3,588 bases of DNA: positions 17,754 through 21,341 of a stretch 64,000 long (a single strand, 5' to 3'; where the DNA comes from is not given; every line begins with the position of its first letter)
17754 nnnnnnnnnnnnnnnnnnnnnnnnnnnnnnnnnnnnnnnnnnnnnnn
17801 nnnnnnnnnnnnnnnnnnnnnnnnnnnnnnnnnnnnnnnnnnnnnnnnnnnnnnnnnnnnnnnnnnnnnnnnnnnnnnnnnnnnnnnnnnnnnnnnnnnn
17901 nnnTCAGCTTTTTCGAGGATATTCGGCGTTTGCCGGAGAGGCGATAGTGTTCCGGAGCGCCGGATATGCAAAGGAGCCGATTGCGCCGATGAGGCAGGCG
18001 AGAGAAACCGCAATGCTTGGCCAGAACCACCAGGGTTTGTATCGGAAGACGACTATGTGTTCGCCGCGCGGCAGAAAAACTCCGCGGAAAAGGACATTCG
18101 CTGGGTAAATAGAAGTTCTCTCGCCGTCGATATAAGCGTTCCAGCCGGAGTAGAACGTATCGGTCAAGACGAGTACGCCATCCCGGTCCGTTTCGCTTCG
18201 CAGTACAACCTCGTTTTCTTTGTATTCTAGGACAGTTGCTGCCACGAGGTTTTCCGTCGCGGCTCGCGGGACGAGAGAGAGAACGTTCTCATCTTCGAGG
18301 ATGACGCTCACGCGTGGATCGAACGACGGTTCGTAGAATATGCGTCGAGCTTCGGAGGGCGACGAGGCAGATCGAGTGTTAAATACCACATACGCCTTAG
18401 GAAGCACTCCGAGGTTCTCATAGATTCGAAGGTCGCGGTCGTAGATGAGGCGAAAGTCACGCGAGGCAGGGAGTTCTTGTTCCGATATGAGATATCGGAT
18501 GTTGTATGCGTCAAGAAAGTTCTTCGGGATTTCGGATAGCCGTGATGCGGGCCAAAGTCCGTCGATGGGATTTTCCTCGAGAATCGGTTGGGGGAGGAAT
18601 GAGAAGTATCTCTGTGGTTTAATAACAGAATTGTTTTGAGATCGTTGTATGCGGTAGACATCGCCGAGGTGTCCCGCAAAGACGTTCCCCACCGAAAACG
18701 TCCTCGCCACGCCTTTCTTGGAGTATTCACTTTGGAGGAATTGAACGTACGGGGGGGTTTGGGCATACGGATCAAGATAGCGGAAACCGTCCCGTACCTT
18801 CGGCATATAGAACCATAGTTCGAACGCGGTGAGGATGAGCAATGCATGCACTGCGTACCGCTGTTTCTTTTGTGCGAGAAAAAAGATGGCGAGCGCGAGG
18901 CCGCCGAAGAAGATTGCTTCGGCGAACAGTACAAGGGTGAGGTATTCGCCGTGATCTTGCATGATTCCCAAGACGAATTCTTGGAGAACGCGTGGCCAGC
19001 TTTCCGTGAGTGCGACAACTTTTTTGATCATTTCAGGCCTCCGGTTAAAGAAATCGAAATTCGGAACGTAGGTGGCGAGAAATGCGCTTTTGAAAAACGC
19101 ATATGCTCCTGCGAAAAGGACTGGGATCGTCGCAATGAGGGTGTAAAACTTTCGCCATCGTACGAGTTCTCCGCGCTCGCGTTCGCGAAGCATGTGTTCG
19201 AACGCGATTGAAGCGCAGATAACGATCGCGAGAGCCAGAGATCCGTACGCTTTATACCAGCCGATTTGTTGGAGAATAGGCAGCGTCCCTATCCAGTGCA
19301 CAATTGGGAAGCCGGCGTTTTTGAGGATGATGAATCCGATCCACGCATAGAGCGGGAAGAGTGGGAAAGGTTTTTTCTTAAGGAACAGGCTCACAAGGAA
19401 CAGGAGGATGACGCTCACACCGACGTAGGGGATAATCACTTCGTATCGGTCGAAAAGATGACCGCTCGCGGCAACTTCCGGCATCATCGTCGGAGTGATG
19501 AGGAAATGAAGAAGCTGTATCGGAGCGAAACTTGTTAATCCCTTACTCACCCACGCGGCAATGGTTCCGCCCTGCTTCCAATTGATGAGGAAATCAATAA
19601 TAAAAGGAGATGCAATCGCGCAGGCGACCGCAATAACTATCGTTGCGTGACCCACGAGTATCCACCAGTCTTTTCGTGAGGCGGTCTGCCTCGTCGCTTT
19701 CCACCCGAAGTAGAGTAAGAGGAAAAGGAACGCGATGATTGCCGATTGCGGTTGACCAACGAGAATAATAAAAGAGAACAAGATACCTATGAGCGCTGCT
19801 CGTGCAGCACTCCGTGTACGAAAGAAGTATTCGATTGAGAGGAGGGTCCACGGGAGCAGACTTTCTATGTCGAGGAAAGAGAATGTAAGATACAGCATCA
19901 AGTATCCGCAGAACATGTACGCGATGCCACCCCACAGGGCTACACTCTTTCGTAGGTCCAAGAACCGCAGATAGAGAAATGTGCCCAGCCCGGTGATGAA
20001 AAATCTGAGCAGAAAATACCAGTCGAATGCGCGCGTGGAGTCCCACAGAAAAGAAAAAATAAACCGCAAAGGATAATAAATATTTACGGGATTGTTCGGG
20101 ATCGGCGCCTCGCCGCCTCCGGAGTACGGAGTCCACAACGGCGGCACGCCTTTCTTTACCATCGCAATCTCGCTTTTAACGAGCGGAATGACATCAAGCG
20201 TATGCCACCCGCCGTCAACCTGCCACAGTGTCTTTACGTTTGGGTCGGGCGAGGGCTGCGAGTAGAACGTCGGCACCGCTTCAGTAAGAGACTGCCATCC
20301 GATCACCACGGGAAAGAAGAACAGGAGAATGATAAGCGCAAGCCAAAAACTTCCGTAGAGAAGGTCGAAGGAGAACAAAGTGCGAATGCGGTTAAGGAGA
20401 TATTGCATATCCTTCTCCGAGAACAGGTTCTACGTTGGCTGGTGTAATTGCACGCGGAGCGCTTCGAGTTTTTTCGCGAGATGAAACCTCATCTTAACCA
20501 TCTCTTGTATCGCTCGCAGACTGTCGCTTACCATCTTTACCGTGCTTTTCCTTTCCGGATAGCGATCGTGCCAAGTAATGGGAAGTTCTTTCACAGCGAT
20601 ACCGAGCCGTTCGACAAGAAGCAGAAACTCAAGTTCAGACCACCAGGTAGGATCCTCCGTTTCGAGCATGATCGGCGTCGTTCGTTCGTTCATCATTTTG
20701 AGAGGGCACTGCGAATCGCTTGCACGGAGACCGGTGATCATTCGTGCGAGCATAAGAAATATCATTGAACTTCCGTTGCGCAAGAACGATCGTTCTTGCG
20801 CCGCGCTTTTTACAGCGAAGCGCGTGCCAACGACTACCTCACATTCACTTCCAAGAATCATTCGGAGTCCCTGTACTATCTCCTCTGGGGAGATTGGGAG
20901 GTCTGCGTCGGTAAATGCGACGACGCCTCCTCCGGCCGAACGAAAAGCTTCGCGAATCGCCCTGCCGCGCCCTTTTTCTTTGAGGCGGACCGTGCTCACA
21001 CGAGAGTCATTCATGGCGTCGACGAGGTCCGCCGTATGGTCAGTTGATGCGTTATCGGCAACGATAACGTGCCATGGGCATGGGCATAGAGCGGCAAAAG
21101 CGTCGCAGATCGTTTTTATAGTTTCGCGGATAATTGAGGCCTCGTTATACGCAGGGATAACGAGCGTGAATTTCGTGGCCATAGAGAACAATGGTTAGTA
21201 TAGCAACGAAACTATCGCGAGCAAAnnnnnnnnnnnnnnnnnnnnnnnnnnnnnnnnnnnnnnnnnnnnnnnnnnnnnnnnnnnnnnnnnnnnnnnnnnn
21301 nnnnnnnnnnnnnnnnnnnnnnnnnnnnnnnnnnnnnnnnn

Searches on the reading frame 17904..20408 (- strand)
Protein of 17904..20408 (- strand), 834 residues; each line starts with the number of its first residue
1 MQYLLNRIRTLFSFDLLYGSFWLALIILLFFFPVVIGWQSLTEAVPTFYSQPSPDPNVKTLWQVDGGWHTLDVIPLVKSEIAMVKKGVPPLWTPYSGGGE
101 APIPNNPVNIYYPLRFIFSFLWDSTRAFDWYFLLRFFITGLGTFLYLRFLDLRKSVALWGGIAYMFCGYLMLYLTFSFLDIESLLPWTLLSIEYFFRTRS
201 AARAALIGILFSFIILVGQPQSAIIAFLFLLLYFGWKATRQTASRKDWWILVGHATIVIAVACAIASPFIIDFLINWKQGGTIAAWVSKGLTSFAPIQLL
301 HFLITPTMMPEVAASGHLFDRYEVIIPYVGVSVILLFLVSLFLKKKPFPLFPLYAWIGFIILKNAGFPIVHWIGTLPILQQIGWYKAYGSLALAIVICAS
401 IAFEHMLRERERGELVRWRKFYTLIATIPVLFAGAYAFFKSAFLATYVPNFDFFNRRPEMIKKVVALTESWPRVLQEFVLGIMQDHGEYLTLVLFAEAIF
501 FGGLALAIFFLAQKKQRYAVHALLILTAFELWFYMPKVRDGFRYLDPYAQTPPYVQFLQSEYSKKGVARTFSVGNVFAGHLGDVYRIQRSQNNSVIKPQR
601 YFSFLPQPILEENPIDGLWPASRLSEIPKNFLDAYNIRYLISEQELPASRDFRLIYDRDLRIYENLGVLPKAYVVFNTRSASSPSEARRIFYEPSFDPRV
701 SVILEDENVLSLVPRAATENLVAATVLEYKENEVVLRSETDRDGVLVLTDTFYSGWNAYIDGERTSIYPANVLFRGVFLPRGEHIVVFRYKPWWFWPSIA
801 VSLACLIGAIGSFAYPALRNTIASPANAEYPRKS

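Call 6: search_protein_families(library=pfam, proteins=[window:17904-20408:-], max_evalue=0.001)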
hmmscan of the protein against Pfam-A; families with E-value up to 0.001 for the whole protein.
window:17904-20408:- (834 aa): 1 family
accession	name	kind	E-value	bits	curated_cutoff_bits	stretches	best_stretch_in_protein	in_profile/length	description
PF09586.16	YfhO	-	4.8e-07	29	28.5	1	724-802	756-835/835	Bacterial membrane protein YfhO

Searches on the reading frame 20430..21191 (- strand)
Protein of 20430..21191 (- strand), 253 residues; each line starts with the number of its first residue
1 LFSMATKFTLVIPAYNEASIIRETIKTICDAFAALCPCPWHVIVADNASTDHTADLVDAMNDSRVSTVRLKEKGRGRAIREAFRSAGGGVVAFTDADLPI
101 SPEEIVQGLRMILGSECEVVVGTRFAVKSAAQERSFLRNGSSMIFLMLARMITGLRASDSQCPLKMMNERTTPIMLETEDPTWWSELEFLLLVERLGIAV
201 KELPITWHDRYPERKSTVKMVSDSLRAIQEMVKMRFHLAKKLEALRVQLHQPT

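Call 6: search_protein_families(library=pfam, proteins=[window:20430-21191:-], max_evalue=0.001)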
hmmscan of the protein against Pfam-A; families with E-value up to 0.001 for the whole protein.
window:20430-21191:- (253 aa): 3 families
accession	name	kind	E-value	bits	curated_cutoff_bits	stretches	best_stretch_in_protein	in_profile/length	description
PF00535.33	Glycos_transf_2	-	4.2e-23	82.5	23.3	1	10-139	2-130/168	Glycosyl transferase family 2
PF13641.12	Glyco_tranf_2_3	-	4.2e-08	33.9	27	1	8-123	3-122/230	Glycosyltransferase like family 2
PF10111.15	Glyco_tranf_2_2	-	0.00036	20.5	27.3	1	9-112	1-106/276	Glycosyltransferase like family 2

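Call 39: search_protein_families(library=ncbifam, proteins=[window:20430-21191:-], max_evalue=0.00001)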
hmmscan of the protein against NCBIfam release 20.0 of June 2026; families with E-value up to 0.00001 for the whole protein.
window:20430-21191:- (253 aa): 13 families
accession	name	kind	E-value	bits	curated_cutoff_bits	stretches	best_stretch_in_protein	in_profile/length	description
NF007986.1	PRK10714.1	equivalog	2e-13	50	529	1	6-178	6-175/316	undecaprenyl-phosphate 4-deoxy-4-formamido-L-arabinose transferase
TIGR04182.1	glyco_TIGR04182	equivalog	3.5e-12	46.3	325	1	9-234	3-217/293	S-layer glycoprotein N-glycosyltransferase AglJ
NF058614.1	PPMAGASynPpgS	equivalog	4.5e-11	42.6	370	1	10-172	4-162/226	polyprenyl-phospho-N-acetylgalactosaminyl synthase PpgS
NF038302.1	EPS_HpsE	equivalog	1.1e-10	41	300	1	7-102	2-101/307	hormogonium polysaccharide biosynthesis glycosyltransferase HpsE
TIGR04283.1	glyco_like_mftF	equivalog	1.6e-10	41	182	1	9-134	2-116/221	TIGR04283 family arsenosugar biosynthesis glycosyltransferase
NF010496.0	PRK13915.1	equivalog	2.7e-10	39.8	262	1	6-110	31-139/307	glucosyl-3-phosphoglycerate synthase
NF041391.1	DPhHxTase_Halo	equivalog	1e-09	37.7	375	1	14-215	3-191/213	dolichyl-phosphate hexose transferase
NF047683.1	TeichurnBiosyTuaG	equivalog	1.3e-09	38.1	400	1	4-112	4-111/252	teichuronic acid biosynthesis protein TuaG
NF047588.1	GlcsyltransPgfSStrep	equivalog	2.3e-09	36.9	500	1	7-172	2-164/308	glycosyltransferase PgfS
TIGR03937.1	PgaC_IcaA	equivalog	7.7e-08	31.7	422.3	1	7-98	46-136/407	poly-beta-1,6-N-acetyl-D-glucosamine synthase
TIGR03965.1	mycofact_glyco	equivalog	1.5e-07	30.7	280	1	6-99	74-166/467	mycofactocin biosynthesis glycosyltransferase MftF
NF041875.1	EPS_EpsD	equivalog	8.9e-07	28.6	370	1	10-144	3-136/325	exopolysaccharide biosynthesis glycosyltransferase EpsD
NF007482.0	PRK10073.1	equivalog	2.6e-06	26.7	423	1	3-115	3-113/334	glycosyltransferase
